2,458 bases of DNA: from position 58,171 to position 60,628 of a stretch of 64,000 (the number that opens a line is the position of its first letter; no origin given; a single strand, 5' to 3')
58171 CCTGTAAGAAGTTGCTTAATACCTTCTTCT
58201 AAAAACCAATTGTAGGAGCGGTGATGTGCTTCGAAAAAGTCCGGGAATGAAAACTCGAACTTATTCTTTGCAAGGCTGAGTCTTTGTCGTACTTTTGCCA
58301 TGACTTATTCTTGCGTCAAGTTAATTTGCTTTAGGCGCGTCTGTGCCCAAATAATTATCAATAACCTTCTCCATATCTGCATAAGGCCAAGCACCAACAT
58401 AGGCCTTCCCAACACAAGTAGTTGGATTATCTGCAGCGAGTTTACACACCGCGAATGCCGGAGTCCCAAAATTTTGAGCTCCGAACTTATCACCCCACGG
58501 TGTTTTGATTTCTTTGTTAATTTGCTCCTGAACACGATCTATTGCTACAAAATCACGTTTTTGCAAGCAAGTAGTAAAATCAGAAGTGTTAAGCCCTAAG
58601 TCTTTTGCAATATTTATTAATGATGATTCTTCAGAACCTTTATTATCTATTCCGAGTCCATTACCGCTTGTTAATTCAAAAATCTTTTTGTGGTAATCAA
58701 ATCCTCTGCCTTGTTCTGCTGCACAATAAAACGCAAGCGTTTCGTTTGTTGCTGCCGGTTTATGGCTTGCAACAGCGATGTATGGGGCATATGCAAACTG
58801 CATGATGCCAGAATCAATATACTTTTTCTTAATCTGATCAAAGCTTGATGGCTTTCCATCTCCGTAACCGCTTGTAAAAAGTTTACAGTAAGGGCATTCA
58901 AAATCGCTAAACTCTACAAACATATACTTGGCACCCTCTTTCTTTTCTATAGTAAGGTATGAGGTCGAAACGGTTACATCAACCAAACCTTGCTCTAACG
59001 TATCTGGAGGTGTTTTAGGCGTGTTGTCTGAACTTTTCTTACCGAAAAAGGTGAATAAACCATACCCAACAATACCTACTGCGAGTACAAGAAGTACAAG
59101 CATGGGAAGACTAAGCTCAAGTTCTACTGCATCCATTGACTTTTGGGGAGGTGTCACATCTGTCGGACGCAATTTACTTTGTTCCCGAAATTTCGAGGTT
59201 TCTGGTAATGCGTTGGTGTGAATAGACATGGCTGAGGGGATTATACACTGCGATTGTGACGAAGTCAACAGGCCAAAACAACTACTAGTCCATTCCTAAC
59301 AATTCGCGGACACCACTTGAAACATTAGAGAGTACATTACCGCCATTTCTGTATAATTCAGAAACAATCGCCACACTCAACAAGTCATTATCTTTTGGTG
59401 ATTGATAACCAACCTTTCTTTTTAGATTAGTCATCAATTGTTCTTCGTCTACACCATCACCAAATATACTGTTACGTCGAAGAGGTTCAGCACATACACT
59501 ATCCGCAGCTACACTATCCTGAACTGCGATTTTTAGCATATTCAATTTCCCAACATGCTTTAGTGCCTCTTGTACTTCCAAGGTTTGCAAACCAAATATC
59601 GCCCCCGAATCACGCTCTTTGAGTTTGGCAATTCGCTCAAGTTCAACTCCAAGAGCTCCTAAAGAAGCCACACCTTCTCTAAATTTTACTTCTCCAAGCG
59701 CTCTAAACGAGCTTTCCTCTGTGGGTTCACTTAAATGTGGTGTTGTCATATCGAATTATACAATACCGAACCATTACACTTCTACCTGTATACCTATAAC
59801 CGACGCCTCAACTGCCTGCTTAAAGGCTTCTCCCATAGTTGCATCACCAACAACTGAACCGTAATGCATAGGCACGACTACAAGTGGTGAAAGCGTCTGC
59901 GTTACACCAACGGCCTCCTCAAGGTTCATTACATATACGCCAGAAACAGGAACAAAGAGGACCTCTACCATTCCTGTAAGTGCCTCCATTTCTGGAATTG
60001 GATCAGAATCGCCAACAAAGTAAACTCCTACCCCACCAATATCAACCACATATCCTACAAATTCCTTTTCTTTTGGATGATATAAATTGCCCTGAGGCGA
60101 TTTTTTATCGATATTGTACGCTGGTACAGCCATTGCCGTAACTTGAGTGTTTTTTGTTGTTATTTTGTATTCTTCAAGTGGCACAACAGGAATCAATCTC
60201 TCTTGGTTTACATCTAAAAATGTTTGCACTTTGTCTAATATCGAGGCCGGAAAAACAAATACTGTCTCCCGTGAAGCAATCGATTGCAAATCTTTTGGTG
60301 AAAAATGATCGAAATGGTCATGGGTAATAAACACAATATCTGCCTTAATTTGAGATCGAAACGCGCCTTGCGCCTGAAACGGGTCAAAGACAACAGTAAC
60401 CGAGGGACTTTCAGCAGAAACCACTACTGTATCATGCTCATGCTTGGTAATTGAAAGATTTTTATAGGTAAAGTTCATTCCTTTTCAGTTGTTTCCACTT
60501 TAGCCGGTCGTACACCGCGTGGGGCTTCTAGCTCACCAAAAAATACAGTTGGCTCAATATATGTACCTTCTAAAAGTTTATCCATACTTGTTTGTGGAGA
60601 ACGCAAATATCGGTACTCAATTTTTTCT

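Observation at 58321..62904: DsbA - VKOR - DsbA oxidative protein-folding cluster with MBL hydrolase and small membrane proteins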

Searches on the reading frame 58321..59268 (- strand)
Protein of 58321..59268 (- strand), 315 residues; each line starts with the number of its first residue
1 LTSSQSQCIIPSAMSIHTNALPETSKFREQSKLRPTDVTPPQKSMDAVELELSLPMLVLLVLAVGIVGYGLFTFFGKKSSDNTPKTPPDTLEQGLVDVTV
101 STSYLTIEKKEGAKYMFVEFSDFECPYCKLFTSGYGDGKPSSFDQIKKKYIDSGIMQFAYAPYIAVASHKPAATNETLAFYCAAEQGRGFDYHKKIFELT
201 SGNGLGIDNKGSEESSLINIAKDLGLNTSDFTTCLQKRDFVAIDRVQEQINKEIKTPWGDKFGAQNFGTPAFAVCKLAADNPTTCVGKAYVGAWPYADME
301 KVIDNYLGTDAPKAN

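Call 3: search_protein_families(library=pfam, proteins=[window:58321-59268:-], max_evalue=0.01)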
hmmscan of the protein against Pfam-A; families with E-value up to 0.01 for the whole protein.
window:58321-59268:- (315 aa): 2 families
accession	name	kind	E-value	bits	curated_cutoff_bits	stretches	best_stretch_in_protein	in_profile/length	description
PF13462.12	Thioredoxin_4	-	1.8e-08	35.2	23.2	1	111-243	11-125/165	Thioredoxin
PF01323.26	DSBA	-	0.00013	22.2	25.6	0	118-255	3-157/191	DSBA-like thioredoxin domain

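Call 4: search_protein_families(library=ncbifam, proteins=[window:58321-59268:-], max_evalue=0.01)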
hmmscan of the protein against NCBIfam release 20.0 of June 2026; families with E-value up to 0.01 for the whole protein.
window:58321-59268:- (315 aa): 1 family
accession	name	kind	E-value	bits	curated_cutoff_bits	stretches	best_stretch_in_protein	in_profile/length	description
NF041057.1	Rcas_1661_fam_Se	equivalog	3.1e-11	43.3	190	1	115-241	91-203/247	Rcas_1661 family thioredoxin-like (seleno)lipoprotein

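Call 10: search_solved_structures(query=window:58321-59268:-, max_evalue=0.01, show_alignments=2)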
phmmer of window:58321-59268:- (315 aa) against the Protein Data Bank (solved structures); distinct sequences matched with E-value up to 0.01: 5.
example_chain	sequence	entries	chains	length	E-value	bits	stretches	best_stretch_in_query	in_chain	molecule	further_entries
3eu3_A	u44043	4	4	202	5.1e-05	25.9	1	109-199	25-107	BdbD | Disulfide bond formation protein D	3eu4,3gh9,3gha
7unn_A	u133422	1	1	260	0.001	21.7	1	114-209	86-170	Thioredoxin domain-containing protein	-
4pwo_A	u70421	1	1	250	0.001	21.6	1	114-209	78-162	DsbA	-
4pwp_A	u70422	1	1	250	0.0012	21.5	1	114-209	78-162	DsbA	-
4k6x_A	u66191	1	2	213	0.009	18.6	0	108-277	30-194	Disulfide oxidoreductase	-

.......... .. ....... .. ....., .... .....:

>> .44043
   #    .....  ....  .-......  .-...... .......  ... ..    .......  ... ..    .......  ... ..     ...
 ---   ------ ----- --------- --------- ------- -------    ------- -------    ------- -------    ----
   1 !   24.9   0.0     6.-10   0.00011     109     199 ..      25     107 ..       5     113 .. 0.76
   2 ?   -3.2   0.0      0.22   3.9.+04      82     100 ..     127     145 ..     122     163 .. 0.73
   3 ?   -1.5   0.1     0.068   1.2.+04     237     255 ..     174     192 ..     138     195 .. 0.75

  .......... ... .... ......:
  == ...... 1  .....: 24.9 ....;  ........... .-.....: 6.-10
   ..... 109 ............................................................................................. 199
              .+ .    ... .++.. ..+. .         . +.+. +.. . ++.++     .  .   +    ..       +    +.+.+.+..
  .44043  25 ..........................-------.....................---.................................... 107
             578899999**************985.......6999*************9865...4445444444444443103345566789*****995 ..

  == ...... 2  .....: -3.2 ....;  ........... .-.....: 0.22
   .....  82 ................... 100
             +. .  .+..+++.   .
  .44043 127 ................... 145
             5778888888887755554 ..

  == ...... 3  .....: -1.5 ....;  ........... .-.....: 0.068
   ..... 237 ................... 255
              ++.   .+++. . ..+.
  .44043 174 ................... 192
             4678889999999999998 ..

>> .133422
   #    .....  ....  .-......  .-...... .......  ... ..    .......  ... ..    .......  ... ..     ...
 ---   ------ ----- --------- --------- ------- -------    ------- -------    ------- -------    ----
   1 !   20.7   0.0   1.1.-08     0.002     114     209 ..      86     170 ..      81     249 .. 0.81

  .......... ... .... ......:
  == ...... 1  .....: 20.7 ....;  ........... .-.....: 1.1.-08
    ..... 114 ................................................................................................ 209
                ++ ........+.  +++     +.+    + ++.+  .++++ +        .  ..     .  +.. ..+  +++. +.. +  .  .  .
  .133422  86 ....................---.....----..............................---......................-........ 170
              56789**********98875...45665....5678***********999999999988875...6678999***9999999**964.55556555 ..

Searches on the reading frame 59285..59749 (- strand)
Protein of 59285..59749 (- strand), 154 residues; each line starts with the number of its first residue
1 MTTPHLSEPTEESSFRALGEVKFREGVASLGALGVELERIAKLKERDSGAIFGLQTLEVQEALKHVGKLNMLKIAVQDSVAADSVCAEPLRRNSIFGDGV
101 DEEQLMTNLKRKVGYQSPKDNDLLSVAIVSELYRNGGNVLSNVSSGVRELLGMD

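Call 3: search_protein_families(library=pfam, proteins=[window:59285-59749:-], max_evalue=0.01)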
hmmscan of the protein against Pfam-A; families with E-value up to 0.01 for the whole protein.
window:59285-59749:- (154 aa): 0 families

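Call 4: search_protein_families(library=ncbifam, proteins=[window:59285-59749:-], max_evalue=0.01)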
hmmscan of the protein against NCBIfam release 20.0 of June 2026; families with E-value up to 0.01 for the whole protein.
window:59285-59749:- (154 aa): 0 families

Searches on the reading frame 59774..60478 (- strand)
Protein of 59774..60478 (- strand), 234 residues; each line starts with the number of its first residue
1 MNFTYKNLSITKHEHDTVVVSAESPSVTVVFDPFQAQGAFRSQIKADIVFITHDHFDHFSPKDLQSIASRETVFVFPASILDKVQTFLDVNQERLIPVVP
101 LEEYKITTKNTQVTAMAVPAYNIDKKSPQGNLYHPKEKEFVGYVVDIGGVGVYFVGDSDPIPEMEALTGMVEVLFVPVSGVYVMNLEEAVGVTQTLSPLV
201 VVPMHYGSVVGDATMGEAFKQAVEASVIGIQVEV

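Call 3: search_protein_families(library=pfam, proteins=[window:59774-60478:-], max_evalue=0.01)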
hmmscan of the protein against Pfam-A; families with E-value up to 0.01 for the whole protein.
window:59774-60478:- (234 aa): 3 families
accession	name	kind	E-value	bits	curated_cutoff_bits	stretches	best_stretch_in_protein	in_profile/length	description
PF13483.12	Lactamase_B_3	-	8.9e-23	81.5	24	1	10-205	2-160/160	Beta-lactamase superfamily domain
PF12706.13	Lactamase_B_2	-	4.8e-18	65.9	27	1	44-206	29-200/200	Beta-lactamase superfamily domain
PF00753.33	Lactamase_B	-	0.0042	17.5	22.7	0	45-59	43-57/196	Metallo-beta-lactamase superfamily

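Call 4: search_protein_families(library=ncbifam, proteins=[window:59774-60478:-], max_evalue=0.01)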
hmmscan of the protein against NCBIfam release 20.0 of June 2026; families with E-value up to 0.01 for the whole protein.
window:59774-60478:- (234 aa): 3 families
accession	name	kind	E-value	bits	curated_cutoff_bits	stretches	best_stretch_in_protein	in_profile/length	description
NF001911.0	PRK00685.1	equivalog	1.7e-17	63.7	144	1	13-226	6-214/228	metal-dependent hydrolase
NF008688.0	PRK11709.1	equivalog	0.00031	19.7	306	1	29-159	100-229/355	L-ascorbate 6-phosphate lactonase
NF002553.0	PRK02113.1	equivalog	0.0053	16.2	386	1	33-101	53-125/252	MBL fold metallo-hydrolase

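Call 63: search_solved_structures(query=window:59774-60478:-, max_evalue=0.001, show_alignments=1)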
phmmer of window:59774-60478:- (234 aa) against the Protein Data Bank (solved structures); distinct sequences matched with E-value up to 0.001: 7.
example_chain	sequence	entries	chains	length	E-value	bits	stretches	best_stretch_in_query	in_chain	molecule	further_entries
3kl7_A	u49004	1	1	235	2.8e-24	89.1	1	6-226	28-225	Putative metal-dependent hydrolase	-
3x2z_A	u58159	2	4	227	7.3e-12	48.5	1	142-225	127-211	UPF0173 metal-dependent hydrolase TM_1162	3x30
3x2y_A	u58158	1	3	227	8.8e-12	48.3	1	142-225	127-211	UPF0173 metal-dependent hydrolase TM_1162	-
3x2x_A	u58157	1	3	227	1.3e-10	44.5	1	142-225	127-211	UPF0173 metal-dependent hydrolase TM_1162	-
6hrg_A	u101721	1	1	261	8e-10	41.9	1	148-226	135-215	UPF0173 metal-dependent hydrolase Igni_1254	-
7e3v_A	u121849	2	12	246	9.8e-09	38.3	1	141-225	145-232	UPF0173 metal-dependent hydrolase C7P97_11315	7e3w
1vjn_A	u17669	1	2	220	2.1e-08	37.2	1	141-207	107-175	Zn-dependent hydrolase of metallo-beta-lactamase superfamily TM0207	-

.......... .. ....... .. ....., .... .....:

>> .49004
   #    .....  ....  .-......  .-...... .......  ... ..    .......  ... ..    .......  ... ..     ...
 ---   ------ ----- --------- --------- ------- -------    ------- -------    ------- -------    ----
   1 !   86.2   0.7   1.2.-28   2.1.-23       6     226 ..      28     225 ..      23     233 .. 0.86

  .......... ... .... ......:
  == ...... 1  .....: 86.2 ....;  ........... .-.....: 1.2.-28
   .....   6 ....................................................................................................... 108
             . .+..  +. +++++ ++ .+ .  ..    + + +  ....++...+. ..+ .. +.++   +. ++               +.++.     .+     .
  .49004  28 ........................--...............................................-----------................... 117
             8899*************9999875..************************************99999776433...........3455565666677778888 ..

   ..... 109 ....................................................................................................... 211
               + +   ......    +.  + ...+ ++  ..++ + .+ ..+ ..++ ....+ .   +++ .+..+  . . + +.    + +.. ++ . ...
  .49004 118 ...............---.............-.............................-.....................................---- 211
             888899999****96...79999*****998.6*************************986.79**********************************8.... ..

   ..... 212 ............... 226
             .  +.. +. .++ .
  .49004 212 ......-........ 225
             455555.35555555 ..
